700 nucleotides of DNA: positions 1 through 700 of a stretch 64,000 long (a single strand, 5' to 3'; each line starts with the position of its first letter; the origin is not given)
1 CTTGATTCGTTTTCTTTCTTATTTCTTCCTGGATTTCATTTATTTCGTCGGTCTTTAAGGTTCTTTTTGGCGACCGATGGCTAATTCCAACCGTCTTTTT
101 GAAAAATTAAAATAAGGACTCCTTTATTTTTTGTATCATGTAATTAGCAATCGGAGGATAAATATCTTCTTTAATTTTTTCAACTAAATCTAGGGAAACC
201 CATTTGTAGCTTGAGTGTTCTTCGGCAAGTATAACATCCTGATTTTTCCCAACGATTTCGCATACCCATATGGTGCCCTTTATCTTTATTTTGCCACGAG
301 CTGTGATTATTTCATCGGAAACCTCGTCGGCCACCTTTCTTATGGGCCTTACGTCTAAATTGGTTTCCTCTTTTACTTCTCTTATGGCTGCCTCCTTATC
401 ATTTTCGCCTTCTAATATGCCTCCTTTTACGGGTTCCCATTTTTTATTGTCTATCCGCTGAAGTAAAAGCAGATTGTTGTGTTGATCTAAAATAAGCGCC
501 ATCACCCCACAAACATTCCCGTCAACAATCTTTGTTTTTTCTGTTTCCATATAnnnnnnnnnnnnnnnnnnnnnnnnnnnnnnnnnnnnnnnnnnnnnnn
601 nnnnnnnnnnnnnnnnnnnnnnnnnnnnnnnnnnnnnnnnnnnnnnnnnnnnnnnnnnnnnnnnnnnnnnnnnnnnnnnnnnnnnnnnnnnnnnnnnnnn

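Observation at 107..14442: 14-kb same-strand island enriched in nucleotide and phospho-metabolite hydrolases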

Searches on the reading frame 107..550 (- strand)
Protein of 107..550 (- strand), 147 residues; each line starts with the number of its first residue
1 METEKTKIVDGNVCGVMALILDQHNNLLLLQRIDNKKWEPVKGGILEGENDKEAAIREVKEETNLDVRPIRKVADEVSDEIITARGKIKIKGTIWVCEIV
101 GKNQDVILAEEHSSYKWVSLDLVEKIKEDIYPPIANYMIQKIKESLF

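Call 3: search_protein_families(library=pfam, proteins=[window:107-550:-], max_evalue=0.01)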
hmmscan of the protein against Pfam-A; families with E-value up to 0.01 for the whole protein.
window:107-550:- (147 aa): 1 family
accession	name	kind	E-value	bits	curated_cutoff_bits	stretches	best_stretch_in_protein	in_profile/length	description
PF00293.34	NUDIX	-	1.1e-15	58.2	21.1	1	15-130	5-127/134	NUDIX domain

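Call 8: search_protein_families(library=ncbifam, proteins=[window:107-550:-], max_evalue=0.01)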
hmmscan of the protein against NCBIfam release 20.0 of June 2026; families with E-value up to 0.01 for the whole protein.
window:107-550:- (147 aa): 15 families
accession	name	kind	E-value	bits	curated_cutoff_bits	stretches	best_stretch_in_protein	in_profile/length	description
NF006961.0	PRK09438.1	equivalog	8e-13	48.1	103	1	16-120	11-126/151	dihydroneopterin triphosphate diphosphatase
NF001935.0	PRK00714.1-2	equivalog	6.6e-09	35.5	259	1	15-132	10-145/183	RNA pyrophosphohydrolase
NF001937.0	PRK00714.1-4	equivalog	3.7e-07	29.9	139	1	11-74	6-69/161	RNA pyrophosphohydrolase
NF041652.1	Nud_hyd_Dein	equivalog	4.1e-07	30.4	200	1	14-119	16-123/152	Nudix hydrolase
NF001936.0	PRK00714.1-3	equivalog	4.5e-07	29.9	118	1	17-64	15-63/155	RNA pyrophosphohydrolase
NF007834.0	PRK10546.1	equivalog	1.6e-06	27.9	156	1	15-119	5-105/135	pyrimidine (deoxy)nucleoside triphosphate diphosphatase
NF001938.0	PRK00714.1-5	equivalog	2.2e-06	27.1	116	1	19-67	19-76/172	RNA pyrophosphohydrolase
NF001934.0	PRK00714.1-1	equivalog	3.3e-05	23.4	241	1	10-73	5-68/176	RNA pyrophosphohydrolase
NF012016.0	PRK15472.1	equivalog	4.5e-05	23.2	95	1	35-124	25-123/141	nucleoside triphosphatase NudI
NF008044.0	PRK10776.1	equivalog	9.1e-05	22.4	148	1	20-144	11-128/130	8-oxo-dGTP diphosphatase MutT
TIGR02705.1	nudix_YtkD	equivalog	0.00032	20.3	154.4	1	19-75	28-84/156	RNA deprotection pyrophosphohydrolase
NF006530.0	PRK08999.1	equivalog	0.00043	19.4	245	1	16-73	9-70/315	Nudix family hydrolase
NF052459.1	OxoGTPPhMutT1Mycb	equivalog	0.0024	17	475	1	25-83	18-75/292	8-oxo-(d)GTP phosphatase MutT1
NF002995.0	PRK03759.1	equivalog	0.0029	17.3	127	1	19-128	41-156/185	isopentenyl-diphosphate Delta-isomerase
TIGR00586.1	mutt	equivalog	0.0036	17.3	97.9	1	18-143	10-128/129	8-oxo-dGTP diphosphatase MutT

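Call 29: search_solved_structures(query=window:107-550:-, max_evalue=0.001)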
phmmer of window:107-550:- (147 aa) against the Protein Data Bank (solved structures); distinct sequences matched with E-value up to 0.001: 18.
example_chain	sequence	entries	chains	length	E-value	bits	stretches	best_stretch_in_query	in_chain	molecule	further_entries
3u53_A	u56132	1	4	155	1.3e-09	41.6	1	26-121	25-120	Bis(5'-nucleosyl)-tetraphosphatase [asymmetrical]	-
1kt9_A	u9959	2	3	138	2e-09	40.9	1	27-127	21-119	Diadenosine Tetraphosphate Hydrolase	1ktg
1xsa_A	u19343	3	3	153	8.6e-09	38.9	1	26-121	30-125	Bis(5'-nucleosyl)-tetraphosphatase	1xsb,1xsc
4ick_A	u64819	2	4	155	8.9e-09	38.8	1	26-121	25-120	Bis(5'-nucleosyl)-tetraphosphatase [asymmetrical]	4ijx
2o1c_A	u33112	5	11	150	5.2e-08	36.3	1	18-120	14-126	dATP pyrophosphohydrolase | Dihydroneopterin triphosphate diphosphatase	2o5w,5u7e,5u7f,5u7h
5cfi_A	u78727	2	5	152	1.6e-06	31.5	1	27-119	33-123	BIS(5'-nucleosyl)-tetraphosphatase (Diadenosine tetraphosphatase), putative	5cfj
3grn_A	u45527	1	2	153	1.5e-05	28.4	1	13-123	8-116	MutT related protein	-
3id9_A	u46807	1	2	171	1.9e-05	28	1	16-72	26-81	MutT/NUDIX family protein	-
5lon_A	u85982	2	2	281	9.9e-05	25.7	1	18-77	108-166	KLLA0F23980p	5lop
5x1x_A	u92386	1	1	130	0.00016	25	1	13-127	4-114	Mutator mutT protein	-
4kyx_A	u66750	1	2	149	0.00025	24.4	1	14-81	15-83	ADP-ribose pyrophosphatase MutT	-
6am0_A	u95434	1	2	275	0.00025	24.4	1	18-77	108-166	KLLA0F23980p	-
1sjy_A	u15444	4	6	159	0.00038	23.8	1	37-72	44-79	MutT/nudix family protein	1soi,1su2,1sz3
1f3y_A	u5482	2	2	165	0.00062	23.1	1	21-66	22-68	DIADENOSINE 5',5'''-P1,P4-TETRAPHOSPHATE HYDROLASE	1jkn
2pqv_A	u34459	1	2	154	0.00072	22.9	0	6-67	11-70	MutT/nudix family protein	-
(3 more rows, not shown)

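Call 35: search_protein_families(library=padloc, proteins=[window:107-550:-], max_evalue=0.01)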
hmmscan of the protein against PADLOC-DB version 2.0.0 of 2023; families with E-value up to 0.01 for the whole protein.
window:107-550:- (147 aa): 1 family
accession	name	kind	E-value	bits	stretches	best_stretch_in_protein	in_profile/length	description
PDLC04899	PDC-S07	-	5.9e-12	43.4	1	16-126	9-115/135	-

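Call 69: list_cluster_members(proteins=[window:107-550:-, window:554-1315:-, window:5283-5714:-, window:8091-8546:-, window:9970-10509:-, window:10570-11136:-, window:12182-12604:-, window:13894-14442:-, window:13162-13848:-, window:7501-8082:-])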
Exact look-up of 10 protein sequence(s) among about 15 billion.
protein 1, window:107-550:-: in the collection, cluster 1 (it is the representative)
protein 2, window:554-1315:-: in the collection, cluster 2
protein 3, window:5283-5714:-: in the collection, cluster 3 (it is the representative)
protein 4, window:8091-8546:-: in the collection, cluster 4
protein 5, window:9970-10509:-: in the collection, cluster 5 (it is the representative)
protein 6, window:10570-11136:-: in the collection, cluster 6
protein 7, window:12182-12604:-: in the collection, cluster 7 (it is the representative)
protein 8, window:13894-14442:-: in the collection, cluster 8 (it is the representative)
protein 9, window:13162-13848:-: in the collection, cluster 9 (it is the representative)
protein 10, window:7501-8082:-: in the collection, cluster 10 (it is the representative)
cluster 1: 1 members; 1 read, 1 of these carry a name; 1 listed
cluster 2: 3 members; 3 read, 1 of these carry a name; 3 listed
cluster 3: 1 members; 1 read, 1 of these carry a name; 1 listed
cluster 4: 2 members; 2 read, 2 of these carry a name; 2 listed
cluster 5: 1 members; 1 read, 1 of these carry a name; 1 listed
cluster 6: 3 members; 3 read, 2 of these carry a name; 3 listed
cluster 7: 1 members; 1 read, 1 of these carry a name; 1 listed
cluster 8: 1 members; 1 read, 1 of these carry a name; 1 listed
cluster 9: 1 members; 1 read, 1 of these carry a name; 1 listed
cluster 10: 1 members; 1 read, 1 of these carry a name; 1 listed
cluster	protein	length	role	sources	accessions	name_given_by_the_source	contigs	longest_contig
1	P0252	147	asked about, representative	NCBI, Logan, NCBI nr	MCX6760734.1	MAG: NUDIX hydrolase [Candidatus Nealsonbacteria bacterium] | NUDIX hydrolase [Candidatus Nealsonbacteria bacterium]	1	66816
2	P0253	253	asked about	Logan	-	-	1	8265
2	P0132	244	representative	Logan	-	-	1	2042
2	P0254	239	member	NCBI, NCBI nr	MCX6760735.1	MAG: hypothetical protein NTZ84_01330 [Candidatus Nealsonbacteria bacterium] | hypothetical protein [Candidatus Nealsonbacteria bacterium]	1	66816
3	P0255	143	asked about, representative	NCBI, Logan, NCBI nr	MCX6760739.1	MAG: NUDIX hydrolase [Candidatus Nealsonbacteria bacterium] | NUDIX hydrolase [Candidatus Nealsonbacteria bacterium]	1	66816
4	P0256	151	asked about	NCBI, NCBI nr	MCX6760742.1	MAG: NUDIX hydrolase [Candidatus Nealsonbacteria bacterium] | NUDIX hydrolase [Candidatus Nealsonbacteria bacterium]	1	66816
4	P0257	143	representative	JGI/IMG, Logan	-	mutator protein MutT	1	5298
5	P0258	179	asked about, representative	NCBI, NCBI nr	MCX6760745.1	MAG: hypothetical protein NTZ84_01380 [Candidatus Nealsonbacteria bacterium] | hypothetical protein [Candidatus Nealsonbacteria bacterium]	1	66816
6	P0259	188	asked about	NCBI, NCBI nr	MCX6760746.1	MAG: class IV adenylate cyclase [Candidatus Nealsonbacteria bacterium] | class IV adenylate cyclase [Candidatus Nealsonbacteria bacterium]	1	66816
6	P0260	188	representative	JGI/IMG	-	adenylate cyclase class 2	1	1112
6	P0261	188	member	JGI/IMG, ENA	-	-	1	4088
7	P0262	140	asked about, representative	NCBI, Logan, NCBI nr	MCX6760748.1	MAG: NUDIX domain-containing protein [Candidatus Nealsonbacteria bacterium] | NUDIX domain-containing protein [Candidatus Nealsonbacteria bacterium]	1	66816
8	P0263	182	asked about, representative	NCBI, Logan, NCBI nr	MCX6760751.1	MAG: hypothetical protein NTZ84_01410 [Candidatus Nealsonbacteria bacterium] | hypothetical protein [Candidatus Nealsonbacteria bacterium]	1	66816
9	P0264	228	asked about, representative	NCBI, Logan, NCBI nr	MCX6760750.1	MAG: HAD family hydrolase [Candidatus Nealsonbacteria bacterium] | HAD family hydrolase [Candidatus Nealsonbacteria bacterium]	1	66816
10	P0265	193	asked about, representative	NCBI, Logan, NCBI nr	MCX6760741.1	MAG: histidine phosphatase family protein [Candidatus Nealsonbacteria bacterium] | histidine phosphatase family protein [Candidatus Nealsonbacteria bacterium]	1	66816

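Call 70: find_encoding_contigs(protein=P0257, flank=10000, max_places=3)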
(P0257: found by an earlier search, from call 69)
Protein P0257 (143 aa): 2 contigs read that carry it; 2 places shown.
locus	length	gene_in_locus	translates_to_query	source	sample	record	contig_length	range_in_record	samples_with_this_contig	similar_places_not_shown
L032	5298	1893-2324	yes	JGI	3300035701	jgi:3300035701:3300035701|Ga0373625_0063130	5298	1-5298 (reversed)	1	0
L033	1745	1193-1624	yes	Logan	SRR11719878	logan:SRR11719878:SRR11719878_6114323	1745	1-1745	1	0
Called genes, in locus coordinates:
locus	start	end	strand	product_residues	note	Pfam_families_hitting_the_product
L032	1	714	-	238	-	?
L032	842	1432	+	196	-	PF01725:Ham1p_like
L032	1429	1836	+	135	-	PF00293:NUDIX, PF22327:Nudt16-like (weak)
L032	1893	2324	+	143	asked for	PF00293:NUDIX, PF14815:NUDIX_4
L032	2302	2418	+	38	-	-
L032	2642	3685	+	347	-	PF02882:THF_DHG_CYH_C (weak), PF01488:Shikimate_DH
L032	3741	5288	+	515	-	PF16927:HisKA_7TM, PF00512:HisKA, PF02518:HATPase_c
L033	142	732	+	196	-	PF01725:Ham1p_like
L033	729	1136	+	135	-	PF00293:NUDIX, PF22327:Nudt16-like (weak)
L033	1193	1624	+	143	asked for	PF00293:NUDIX, PF14815:NUDIX_4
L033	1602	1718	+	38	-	-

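Call 74: find_encoding_contigs(protein=P0261, flank=10000, max_places=3)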
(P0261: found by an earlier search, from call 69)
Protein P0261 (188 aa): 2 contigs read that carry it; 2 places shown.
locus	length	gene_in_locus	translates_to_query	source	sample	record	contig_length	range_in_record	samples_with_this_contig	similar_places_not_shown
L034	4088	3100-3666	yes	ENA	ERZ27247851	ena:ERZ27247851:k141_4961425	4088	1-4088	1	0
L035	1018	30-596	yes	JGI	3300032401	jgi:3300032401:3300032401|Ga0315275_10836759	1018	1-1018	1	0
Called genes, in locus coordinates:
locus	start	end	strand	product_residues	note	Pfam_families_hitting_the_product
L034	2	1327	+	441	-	?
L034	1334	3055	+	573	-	PF04055:Radical_SAM, PF13353:Fer4_12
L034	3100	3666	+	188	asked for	PF01928:CYTH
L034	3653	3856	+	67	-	PF00293:NUDIX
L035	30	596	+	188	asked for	PF01928:CYTH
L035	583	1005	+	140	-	PF00293:NUDIX, PF14815:NUDIX_4 (weak)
